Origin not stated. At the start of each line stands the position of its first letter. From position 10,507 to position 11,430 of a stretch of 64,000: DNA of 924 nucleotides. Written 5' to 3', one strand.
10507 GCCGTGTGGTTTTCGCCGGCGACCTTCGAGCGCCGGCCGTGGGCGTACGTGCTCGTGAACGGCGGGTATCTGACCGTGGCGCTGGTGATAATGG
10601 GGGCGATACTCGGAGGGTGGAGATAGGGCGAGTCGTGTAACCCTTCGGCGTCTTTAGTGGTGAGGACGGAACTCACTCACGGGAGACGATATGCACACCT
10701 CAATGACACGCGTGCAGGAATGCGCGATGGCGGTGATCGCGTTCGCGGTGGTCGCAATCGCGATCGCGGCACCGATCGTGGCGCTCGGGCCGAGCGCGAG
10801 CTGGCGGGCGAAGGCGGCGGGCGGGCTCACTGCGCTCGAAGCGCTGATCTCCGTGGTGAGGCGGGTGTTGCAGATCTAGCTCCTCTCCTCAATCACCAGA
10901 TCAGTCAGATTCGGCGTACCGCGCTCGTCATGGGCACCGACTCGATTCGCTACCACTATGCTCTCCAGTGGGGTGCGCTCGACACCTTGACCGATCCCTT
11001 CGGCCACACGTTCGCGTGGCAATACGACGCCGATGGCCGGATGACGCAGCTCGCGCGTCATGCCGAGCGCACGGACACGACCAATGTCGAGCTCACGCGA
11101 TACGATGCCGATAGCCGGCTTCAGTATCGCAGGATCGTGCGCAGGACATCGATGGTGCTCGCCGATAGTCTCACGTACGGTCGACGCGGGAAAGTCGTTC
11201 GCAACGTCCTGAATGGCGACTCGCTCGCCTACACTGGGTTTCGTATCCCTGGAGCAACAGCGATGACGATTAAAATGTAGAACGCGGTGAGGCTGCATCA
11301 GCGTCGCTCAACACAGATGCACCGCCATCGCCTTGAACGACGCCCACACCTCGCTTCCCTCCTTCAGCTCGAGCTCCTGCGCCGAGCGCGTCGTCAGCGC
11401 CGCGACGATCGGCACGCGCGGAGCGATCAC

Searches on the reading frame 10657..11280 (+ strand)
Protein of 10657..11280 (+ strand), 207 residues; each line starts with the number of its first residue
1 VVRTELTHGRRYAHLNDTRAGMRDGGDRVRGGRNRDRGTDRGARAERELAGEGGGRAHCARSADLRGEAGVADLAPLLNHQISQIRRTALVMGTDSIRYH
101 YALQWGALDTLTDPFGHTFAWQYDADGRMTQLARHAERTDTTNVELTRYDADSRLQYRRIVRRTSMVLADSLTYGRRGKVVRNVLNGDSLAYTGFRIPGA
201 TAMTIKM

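Call 69: search_protein_families(library=pfam, proteins=[window:10657-11280:+], max_evalue=0.01)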
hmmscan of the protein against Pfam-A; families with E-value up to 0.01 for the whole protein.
window:10657-11280:+ (207 aa): 1 family
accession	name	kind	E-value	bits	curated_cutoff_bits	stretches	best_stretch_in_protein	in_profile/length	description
PF05593.20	RHS_repeat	-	0.00021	22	22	1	111-133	10-31/38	RHS Repeat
